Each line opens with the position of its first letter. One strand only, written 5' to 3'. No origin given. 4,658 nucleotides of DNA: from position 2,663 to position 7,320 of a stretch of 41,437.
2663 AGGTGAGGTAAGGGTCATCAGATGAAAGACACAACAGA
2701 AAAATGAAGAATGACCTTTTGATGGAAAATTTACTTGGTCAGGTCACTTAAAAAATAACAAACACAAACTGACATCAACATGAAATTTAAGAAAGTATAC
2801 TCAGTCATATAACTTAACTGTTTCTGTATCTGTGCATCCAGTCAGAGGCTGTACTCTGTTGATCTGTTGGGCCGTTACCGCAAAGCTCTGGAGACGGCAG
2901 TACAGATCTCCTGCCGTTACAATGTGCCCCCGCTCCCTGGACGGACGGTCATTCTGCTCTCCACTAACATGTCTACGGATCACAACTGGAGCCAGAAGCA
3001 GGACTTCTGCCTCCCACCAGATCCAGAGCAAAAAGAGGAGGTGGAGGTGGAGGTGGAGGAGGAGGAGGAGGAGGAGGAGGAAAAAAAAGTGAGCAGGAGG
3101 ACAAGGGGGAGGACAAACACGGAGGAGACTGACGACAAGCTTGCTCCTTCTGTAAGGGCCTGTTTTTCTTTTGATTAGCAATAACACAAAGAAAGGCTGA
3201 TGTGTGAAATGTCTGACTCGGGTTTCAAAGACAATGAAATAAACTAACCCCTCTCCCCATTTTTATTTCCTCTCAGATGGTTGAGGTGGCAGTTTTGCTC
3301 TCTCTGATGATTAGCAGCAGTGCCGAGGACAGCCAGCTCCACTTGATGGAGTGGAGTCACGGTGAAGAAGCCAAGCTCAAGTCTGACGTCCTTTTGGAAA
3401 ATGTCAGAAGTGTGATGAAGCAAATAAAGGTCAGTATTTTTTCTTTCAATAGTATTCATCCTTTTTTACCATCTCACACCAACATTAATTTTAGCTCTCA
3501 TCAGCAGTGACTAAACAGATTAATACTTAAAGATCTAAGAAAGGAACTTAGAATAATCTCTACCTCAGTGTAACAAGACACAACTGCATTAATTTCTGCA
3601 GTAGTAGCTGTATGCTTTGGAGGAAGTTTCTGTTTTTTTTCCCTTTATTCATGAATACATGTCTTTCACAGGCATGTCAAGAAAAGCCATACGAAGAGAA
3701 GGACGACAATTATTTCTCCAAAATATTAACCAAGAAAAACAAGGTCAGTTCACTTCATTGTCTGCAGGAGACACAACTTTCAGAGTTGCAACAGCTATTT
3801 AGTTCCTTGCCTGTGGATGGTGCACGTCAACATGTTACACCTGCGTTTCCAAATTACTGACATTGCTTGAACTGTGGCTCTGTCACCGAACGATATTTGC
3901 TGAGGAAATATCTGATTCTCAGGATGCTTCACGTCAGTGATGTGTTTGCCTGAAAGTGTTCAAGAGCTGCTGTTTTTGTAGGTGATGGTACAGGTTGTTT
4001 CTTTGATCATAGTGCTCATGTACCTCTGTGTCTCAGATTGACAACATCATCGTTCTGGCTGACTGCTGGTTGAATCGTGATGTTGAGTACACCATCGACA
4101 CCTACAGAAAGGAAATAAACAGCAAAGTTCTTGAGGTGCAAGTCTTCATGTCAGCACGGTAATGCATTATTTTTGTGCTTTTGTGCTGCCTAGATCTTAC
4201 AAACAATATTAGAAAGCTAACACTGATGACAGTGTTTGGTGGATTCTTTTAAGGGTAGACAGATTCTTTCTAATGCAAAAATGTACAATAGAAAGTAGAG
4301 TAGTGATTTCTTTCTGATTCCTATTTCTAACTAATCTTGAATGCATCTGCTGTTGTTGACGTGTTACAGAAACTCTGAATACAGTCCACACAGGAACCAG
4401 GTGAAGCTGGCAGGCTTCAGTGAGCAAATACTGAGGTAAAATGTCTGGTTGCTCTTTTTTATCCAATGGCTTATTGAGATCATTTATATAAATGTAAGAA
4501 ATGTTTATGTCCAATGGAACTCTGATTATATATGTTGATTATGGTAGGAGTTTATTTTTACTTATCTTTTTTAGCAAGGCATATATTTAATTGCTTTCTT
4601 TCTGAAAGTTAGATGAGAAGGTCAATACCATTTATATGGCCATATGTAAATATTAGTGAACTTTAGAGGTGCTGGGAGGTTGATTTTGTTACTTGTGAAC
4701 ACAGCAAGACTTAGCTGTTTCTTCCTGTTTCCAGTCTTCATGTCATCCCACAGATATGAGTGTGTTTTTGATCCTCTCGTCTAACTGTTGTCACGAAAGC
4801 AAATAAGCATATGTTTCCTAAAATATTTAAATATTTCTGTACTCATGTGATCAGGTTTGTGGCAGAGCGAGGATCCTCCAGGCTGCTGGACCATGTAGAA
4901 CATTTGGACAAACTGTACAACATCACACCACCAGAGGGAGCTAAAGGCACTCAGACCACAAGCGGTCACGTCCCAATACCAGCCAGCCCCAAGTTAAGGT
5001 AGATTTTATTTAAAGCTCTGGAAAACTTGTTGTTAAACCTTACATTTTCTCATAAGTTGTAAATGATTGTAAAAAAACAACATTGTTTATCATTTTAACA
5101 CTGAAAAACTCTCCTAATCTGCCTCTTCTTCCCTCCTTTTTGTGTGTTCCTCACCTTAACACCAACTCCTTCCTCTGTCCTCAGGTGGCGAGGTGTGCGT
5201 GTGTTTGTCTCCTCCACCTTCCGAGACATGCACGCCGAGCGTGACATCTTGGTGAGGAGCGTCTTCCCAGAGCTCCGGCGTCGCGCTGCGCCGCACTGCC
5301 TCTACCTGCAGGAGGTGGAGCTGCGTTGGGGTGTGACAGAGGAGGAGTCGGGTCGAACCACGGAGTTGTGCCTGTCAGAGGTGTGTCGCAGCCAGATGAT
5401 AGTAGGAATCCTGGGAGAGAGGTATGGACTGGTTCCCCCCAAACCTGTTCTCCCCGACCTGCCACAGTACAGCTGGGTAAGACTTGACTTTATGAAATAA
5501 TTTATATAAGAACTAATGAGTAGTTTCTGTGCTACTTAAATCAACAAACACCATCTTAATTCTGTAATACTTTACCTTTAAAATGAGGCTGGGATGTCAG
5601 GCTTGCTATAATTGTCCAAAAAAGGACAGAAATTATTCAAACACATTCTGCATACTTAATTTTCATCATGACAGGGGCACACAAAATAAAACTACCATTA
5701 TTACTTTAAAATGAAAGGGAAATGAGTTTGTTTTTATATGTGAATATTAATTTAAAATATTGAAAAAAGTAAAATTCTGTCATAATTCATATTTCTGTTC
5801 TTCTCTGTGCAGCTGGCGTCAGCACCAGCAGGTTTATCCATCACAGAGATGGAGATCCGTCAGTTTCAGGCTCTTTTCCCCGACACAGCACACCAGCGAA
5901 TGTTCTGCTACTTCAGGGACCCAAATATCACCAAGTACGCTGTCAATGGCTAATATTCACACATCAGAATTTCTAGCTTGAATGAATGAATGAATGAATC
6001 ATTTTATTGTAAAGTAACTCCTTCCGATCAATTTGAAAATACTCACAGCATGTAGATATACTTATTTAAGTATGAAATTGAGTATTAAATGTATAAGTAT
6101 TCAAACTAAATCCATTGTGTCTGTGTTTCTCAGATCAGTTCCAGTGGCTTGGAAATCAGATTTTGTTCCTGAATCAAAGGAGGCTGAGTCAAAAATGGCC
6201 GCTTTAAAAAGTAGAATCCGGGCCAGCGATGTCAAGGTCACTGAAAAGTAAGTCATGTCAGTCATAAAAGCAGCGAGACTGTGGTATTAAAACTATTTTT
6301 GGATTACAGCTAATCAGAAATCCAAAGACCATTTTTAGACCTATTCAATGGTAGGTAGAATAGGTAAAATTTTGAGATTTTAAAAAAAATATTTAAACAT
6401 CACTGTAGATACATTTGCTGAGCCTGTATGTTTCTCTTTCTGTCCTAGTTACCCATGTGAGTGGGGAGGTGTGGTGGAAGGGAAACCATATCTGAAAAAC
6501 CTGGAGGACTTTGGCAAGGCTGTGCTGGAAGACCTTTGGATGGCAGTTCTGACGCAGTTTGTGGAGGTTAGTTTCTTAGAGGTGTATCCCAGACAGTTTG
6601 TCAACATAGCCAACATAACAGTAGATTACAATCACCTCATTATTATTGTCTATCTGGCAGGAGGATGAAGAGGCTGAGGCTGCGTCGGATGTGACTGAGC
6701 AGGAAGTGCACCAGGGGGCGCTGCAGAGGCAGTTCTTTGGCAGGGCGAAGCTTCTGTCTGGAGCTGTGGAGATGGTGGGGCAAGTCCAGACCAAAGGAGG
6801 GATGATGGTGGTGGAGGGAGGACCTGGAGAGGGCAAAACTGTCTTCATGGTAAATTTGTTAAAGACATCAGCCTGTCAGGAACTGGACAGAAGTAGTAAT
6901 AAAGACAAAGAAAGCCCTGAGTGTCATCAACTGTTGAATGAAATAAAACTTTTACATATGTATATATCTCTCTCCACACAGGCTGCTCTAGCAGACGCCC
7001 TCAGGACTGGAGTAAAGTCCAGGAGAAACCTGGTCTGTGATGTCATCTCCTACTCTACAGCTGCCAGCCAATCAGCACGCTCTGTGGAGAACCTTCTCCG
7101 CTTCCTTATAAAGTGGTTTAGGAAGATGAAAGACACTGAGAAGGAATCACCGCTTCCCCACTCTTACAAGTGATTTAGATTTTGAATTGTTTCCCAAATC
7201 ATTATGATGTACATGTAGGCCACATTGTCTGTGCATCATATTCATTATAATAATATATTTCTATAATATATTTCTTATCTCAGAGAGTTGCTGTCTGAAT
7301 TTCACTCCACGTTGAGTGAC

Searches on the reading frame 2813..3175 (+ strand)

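Call 53: search_protein_families(library=pfam, proteins=[window:2813-3175:+], max_evalue=0.01)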
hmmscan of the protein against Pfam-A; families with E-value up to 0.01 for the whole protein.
window:2813-3175:+ (121 aa): 1 family
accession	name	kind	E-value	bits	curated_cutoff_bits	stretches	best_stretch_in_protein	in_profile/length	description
PF05731.17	TROVE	-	0.00011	22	23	1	15-43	414-442/442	TROVE domain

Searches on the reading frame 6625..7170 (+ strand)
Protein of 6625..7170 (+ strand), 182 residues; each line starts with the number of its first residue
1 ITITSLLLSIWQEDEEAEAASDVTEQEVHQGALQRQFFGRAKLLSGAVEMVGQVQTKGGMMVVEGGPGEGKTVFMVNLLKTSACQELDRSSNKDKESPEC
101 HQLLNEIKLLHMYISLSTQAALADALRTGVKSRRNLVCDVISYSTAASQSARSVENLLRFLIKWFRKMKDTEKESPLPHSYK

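Call 53: search_protein_families(library=pfam, proteins=[window:6625-7170:+], max_evalue=0.01)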
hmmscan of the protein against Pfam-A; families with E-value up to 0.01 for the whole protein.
window:6625-7170:+ (182 aa): 1 family
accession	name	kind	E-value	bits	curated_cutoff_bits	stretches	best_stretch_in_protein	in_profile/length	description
PF09848.15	SLFN-g3_helicase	-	0.00075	19.3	24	1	60-120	3-55/354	Schlafen group 3, DNA/RNA helicase domain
